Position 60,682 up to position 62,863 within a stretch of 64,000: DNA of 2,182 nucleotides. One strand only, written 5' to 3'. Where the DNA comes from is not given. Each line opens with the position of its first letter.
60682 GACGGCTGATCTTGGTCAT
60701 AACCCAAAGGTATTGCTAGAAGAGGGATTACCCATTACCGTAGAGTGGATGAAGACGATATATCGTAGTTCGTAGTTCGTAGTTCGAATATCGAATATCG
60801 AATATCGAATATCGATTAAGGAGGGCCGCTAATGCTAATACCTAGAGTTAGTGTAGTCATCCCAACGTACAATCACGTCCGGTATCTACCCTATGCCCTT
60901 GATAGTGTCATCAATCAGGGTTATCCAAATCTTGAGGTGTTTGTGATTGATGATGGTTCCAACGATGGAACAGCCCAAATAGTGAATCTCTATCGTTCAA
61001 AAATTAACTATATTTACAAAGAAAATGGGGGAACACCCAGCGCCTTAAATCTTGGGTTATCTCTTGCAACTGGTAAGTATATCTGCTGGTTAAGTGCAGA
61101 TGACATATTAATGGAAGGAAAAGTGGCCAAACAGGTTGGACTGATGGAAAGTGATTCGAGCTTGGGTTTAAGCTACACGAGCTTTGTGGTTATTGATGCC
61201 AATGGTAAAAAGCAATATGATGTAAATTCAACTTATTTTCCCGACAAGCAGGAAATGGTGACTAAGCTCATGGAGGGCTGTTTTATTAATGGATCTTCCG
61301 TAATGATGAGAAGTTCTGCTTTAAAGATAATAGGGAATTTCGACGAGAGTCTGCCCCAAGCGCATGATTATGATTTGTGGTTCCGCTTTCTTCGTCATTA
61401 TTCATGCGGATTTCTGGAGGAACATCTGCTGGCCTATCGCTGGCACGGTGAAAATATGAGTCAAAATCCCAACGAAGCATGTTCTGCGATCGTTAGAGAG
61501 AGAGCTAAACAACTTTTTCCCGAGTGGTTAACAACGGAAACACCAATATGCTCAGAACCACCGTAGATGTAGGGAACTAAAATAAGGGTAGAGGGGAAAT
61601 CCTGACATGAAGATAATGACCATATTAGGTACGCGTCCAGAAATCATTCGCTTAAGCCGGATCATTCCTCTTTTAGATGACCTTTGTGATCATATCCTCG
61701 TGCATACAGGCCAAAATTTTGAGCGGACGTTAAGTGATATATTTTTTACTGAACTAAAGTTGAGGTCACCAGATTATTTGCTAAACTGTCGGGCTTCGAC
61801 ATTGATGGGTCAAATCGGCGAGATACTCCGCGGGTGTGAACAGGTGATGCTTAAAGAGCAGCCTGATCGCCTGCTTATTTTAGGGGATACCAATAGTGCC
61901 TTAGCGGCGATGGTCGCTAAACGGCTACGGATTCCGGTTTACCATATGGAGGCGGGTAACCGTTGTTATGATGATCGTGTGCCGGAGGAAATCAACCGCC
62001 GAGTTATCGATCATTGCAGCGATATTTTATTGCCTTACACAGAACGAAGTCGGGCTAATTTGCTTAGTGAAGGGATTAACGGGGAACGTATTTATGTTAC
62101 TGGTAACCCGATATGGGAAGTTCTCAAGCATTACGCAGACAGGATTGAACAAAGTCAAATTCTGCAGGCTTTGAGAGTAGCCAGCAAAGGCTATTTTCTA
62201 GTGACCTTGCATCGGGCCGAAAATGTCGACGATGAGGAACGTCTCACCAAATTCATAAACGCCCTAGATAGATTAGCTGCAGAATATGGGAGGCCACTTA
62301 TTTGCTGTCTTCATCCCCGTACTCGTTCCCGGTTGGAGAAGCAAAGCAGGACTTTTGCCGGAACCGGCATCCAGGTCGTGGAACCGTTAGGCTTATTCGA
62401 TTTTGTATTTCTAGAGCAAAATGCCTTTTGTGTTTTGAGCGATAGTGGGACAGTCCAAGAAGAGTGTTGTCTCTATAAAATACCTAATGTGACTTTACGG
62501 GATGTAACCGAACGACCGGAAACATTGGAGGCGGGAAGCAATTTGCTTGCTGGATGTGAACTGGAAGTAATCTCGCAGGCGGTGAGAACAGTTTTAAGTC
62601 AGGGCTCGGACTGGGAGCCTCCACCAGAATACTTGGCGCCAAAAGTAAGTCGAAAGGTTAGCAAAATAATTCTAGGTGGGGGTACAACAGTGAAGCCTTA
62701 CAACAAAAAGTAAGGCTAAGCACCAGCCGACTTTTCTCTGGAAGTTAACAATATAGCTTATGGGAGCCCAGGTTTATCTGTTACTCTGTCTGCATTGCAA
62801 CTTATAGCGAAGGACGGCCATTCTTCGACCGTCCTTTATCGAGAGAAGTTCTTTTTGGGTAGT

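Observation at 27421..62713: A ~35 kb mosaic island of soluble glycosyltransferases, nucleotide-sugar genes and uncharacterised structural proteins with no export machinery: probable mother-cell protein-glycosylation / spore-surface system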

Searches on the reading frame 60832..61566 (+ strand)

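Call 7: search_protein_families(library=pfam, proteins=[window:60832-61566:+], max_evalue=0.01)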
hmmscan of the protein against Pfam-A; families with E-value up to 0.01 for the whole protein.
window:60832-61566:+ (244 aa): 3 families
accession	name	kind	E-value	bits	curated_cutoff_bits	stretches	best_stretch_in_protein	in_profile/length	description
PF00535.33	Glycos_transf_2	-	6.5e-32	111.2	23.3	1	7-164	1-164/168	Glycosyl transferase family 2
PF10111.15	Glyco_tranf_2_2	-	7.7e-15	55.6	27.3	1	7-210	1-223/276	Glycosyltransferase like family 2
PF13641.12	Glyco_tranf_2_3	-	9.7e-14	52.4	27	1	4-189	1-197/230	Glycosyltransferase like family 2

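Call 48: search_protein_families(library=ncbifam, proteins=[window:60832-61566:+], max_evalue=0.00001)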
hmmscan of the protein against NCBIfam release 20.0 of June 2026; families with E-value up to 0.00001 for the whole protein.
window:60832-61566:+ (244 aa): 20 families
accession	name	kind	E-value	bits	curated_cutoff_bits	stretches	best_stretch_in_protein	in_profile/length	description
NF047683.1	TeichurnBiosyTuaG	equivalog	3.3e-25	89.2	400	1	4-216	6-217/252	teichuronic acid biosynthesis protein TuaG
NF053739.1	GlytfEpsEBac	equivalog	1.1e-24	86.9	450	1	4-199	1-199/265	glycosyltransferase EpsE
NF007482.0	PRK10073.1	equivalog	6.5e-19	68.1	423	1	4-98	6-103/334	glycosyltransferase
NF041875.1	EPS_EpsD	equivalog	9.9e-17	61.3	370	1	6-92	1-91/325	exopolysaccharide biosynthesis glycosyltransferase EpsD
TIGR03937.1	PgaC_IcaA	equivalog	1.4e-15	57.2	422.3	1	3-111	44-156/407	poly-beta-1,6-N-acetyl-D-glucosamine synthase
NF050050.1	ProtGlycPglI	equivalog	2.2e-15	56.8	500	1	4-190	2-189/306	GalNAc(5)-diNAcBac-PP-undecaprenol beta-1,3-glucosyltransferase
TIGR04283.1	glyco_like_mftF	equivalog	2e-13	50.5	182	1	6-200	1-183/221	TIGR04283 family arsenosugar biosynthesis glycosyltransferase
TIGR03965.1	mycofact_glyco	equivalog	7.3e-12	44.9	280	1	4-187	74-264/467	mycofactocin biosynthesis glycosyltransferase MftF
NF007453.0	PRK10018.1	equivalog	4.7e-11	42.9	382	1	4-192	6-195/280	colanic acid biosynthesis glycosyltransferase WcaA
NF038302.1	EPS_HpsE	equivalog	1.6e-10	40.5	300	1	6-112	3-118/307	hormogonium polysaccharide biosynthesis glycosyltransferase HpsE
TIGR04017.1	WcaA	equivalog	1.9e-10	40.8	495.75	1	4-192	5-194/279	colanic acid biosynthesis glycosyltransferase WcaA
NF038299.1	EPS_HpsN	equivalog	9e-10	38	425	1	4-103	1-104/317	hormogonium polysaccharide biosynthesis glycosyltransferase HpsN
TIGR03111.1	glyc2_xrt_Gpos1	hypoth_equivalog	1.4e-09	37.3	363.95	1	3-129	48-179/439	TIGR03111 family XrtG-associated glycosyltransferase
NF041394.1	GtaseAglG_Halo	equivalog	1.1e-08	34.7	440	1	5-111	2-113/304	glucosyl-dolichyl phosphate glucuronosyltransferase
TIGR03469.1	HpnB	hypoth_equivalog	2.9e-08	33.2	379.25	1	3-52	43-93/386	hopene-associated glycosyltransferase HpnB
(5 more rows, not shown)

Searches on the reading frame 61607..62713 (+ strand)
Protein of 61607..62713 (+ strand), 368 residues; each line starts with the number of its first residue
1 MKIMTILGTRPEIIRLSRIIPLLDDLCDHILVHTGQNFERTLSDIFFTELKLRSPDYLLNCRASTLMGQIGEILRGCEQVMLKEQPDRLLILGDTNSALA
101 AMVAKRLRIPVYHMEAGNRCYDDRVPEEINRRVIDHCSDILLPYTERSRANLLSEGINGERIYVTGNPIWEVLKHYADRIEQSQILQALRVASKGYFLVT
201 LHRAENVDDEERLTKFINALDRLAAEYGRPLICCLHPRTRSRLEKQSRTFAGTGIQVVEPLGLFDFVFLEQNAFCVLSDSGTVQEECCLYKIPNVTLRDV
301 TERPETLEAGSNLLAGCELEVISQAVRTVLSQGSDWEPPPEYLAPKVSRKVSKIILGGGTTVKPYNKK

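Call 7: search_protein_families(library=pfam, proteins=[window:61607-62713:+], max_evalue=0.01)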
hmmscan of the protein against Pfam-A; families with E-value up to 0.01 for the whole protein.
window:61607-62713:+ (368 aa): 1 family
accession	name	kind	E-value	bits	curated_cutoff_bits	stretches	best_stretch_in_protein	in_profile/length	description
PF02350.25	Epimerase_2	-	1.4e-95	320.6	30.6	1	28-355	10-346/347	UDP-N-acetylglucosamine 2-epimerase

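Call 11: find_encoding_contigs(protein=window:61607-62713:+, flank=10000, max_places=4)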
Protein window:61607-62713:+ (368 aa): 1 contig read that carries it; 1 place shown.
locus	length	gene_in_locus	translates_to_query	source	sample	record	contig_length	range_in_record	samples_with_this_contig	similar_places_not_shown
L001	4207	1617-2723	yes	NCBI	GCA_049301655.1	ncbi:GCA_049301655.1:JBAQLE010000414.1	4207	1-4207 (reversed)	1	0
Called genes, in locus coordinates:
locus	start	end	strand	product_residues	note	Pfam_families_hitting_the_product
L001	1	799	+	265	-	PF01073:3Beta_HSD, PF01370:Epimerase, PF02719:Polysacc_synt_2 (faint), PF04321:RmlD_sub_bind, PF07993:NAD_binding_4, PF16363:GDP_Man_Dehyd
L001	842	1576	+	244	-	PF00535:Glycos_transf_2, PF10111:Glyco_tranf_2_2, PF13641:Glyco_tranf_2_3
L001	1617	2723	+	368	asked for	PF02350:Epimerase_2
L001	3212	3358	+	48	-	-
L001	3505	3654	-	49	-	PF00269:SASP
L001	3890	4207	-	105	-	PF00188:CAP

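Call 48: search_protein_families(library=ncbifam, proteins=[window:61607-62713:+], max_evalue=0.00001)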
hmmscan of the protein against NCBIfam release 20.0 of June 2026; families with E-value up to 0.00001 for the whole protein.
window:61607-62713:+ (368 aa): 2 families
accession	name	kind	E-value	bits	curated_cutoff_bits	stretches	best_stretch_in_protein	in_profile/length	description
TIGR00236.1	wecB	equivalog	9.3e-84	281.7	210.15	1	1-333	1-336/366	non-hydrolyzing UDP-N-acetylglucosamine 2-epimerase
TIGR03568.1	NeuC_NnaA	equivalog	8.8e-18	64.3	235.9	1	2-295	2-304/365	UDP-N-acetylglucosamine 2-epimerase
